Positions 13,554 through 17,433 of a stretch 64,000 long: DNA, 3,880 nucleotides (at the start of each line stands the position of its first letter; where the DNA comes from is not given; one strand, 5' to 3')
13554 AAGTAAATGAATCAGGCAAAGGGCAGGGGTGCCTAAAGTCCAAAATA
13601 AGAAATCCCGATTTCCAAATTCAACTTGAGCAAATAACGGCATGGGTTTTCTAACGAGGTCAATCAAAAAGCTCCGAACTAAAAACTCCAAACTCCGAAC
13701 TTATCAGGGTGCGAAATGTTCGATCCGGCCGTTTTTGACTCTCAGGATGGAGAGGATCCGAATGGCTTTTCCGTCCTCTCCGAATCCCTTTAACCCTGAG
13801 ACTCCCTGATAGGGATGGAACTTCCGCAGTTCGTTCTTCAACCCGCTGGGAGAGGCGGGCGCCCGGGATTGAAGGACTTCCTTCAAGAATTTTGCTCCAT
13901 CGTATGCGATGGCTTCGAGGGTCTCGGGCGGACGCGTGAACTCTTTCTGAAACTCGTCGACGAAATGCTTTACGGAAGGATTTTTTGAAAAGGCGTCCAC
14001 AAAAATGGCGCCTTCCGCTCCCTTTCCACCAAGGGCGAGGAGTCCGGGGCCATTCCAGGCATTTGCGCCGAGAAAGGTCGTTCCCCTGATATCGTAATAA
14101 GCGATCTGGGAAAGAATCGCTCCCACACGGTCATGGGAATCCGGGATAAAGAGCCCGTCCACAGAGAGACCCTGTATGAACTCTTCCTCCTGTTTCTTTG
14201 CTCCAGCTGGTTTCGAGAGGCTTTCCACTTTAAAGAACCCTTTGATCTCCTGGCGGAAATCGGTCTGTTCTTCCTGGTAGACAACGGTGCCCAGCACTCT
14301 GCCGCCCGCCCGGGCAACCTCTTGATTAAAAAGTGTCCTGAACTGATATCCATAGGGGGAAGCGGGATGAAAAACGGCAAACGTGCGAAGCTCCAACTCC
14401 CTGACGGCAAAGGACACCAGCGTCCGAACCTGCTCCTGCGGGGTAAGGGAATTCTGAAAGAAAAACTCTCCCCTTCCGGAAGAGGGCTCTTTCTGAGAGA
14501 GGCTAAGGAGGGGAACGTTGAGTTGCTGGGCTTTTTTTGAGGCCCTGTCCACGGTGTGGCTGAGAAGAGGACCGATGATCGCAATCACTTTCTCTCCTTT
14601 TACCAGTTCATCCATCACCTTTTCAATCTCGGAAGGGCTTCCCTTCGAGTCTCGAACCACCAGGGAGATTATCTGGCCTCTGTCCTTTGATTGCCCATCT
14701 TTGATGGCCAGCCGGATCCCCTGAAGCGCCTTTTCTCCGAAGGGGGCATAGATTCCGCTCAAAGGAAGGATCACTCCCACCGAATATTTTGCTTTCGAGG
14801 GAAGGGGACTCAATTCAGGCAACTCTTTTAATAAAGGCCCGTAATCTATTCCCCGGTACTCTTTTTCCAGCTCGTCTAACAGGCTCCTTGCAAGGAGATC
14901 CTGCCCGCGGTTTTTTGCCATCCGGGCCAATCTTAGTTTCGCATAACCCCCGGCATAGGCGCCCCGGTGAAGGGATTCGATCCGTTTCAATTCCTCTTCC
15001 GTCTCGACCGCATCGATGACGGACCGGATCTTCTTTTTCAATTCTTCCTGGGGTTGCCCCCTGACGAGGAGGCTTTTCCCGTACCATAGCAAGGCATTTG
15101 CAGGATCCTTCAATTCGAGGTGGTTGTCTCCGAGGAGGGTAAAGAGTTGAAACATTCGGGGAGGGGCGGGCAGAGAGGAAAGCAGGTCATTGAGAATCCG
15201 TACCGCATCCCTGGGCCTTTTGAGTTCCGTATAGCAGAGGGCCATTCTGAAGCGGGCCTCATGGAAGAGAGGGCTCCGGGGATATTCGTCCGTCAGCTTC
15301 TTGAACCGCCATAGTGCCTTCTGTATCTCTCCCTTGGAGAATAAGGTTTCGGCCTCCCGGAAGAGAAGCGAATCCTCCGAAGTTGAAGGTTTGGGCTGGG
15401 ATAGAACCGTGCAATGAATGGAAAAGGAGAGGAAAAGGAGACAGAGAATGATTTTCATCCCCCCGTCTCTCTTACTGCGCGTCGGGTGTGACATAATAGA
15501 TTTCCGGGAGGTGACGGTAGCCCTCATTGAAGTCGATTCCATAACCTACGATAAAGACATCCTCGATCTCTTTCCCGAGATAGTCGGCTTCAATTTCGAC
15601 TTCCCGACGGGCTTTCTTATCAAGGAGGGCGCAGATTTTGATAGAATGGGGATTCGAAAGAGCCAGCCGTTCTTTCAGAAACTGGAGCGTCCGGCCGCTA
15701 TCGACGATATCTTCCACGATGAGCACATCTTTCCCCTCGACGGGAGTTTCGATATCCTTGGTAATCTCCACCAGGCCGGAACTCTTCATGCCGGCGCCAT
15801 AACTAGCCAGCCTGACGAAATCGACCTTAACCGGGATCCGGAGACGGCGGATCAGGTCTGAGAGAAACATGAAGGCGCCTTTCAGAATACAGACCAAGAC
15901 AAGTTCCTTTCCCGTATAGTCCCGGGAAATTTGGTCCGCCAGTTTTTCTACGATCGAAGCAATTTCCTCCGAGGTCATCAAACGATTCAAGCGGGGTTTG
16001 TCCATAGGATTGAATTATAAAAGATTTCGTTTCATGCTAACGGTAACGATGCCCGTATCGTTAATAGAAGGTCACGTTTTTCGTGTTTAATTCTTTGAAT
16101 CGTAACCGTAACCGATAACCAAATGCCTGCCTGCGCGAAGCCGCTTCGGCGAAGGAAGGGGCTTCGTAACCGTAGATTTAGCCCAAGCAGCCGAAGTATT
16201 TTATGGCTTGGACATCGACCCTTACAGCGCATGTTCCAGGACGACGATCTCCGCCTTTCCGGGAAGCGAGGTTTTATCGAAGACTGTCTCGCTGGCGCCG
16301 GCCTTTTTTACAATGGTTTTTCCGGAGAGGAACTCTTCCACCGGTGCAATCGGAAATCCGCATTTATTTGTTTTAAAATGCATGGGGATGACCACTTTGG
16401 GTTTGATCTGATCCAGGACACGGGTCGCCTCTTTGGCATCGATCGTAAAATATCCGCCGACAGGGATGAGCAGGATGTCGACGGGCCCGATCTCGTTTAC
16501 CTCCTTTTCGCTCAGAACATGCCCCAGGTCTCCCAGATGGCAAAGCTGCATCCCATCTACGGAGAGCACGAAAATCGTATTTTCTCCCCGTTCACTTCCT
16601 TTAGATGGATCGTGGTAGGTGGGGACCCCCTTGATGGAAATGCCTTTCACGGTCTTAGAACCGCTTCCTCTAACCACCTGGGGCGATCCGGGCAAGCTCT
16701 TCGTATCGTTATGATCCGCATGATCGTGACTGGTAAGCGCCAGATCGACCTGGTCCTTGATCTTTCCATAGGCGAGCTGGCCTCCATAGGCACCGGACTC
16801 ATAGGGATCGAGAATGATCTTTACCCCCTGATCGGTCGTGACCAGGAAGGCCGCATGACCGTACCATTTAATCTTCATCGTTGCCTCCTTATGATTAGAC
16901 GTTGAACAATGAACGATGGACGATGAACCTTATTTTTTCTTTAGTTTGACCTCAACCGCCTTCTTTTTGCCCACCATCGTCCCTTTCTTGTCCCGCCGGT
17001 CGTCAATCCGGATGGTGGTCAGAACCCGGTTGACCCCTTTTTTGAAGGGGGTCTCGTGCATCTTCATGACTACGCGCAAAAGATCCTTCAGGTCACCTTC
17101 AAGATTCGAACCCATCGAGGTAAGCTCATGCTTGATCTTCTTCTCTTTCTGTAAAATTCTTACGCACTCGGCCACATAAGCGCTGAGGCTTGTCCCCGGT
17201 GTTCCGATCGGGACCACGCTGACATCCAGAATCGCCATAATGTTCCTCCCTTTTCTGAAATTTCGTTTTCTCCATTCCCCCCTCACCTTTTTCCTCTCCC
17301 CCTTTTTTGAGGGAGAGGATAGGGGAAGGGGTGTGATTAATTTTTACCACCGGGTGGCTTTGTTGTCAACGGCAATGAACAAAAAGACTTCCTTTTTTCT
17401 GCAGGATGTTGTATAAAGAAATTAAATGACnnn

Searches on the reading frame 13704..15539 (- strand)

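Call 76: search_protein_families(library=pfam, proteins=[window:13704-15539:-], max_evalue=0.0001)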
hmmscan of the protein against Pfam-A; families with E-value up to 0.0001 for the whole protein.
window:13704-15539:- (611 aa): 7 families
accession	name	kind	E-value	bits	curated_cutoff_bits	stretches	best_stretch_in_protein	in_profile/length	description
PF13458.12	Peripla_BP_6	-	4.6e-44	151.9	31.7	2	253-431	3-182/343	Periplasmic binding protein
PF01094.35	ANF_receptor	-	1.2e-09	38.1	25.4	1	273-425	4-163/353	Receptor family ligand binding region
PF04348.19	LppC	-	6.6e-09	35.3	28.8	1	238-439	205-400/563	LppC putative lipoprotein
PF13174.12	TPR_6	-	5e-08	33.5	26.3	0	94-122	1-29/33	Tetratricopeptide repeat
PF13433.12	Peripla_BP_5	-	8.4e-07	28.8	27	1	253-433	2-182/363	Periplasmic binding protein domain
PF12895.13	ANAPC3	-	1.5e-05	25.6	27.2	0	50-117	19-80/82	Anaphase-promoting complex, cyclosome, subunit 3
PF14559.12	TPR_19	-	2e-05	25.2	25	0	66-132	1-64/68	Tetratricopeptide repeat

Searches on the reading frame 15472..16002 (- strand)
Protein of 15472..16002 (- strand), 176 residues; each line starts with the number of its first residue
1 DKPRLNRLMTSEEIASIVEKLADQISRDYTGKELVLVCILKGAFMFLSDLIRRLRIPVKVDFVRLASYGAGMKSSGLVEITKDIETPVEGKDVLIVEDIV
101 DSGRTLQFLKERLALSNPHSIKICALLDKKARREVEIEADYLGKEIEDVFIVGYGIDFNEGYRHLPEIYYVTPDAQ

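Call 76: search_protein_families(library=pfam, proteins=[window:15472-16002:-], max_evalue=0.0001)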
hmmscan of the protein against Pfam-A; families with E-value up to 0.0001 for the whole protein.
window:15472-16002:- (176 aa): 1 family
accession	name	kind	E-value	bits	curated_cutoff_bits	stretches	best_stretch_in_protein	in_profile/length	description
PF00156.33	Pribosyltran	-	3.1e-31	108.2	26.3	1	11-158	8-157/158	Phosphoribosyl transferase domain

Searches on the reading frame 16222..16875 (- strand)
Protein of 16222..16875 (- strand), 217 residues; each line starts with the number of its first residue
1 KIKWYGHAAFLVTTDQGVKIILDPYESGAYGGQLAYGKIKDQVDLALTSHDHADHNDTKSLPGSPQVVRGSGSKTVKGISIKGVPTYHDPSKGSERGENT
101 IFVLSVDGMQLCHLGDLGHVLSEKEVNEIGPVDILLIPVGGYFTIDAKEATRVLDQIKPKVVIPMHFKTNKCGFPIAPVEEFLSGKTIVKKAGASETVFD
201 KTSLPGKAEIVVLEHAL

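Call 76: search_protein_families(library=pfam, proteins=[window:16222-16875:-], max_evalue=0.0001)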
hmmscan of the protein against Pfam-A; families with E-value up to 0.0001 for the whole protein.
window:16222-16875:- (217 aa): 2 families
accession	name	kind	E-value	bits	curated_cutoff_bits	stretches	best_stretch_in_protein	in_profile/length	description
PF13483.12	Lactamase_B_3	-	1.5e-54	184.8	24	1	1-166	1-160/160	Beta-lactamase superfamily domain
PF12706.13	Lactamase_B_2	-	1e-12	48.6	27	1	75-167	97-200/200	Beta-lactamase superfamily domain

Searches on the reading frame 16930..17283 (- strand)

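Call 76: search_protein_families(library=pfam, proteins=[window:16930-17283:-], max_evalue=0.0001)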
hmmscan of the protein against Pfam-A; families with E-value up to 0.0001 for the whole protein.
window:16930-17283:- (117 aa): 1 family
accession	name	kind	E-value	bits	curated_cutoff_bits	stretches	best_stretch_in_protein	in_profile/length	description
PF01910.22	Thiamine_BP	-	7.9e-32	109.5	24.9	1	20-111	2-92/92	Thiamine-binding protein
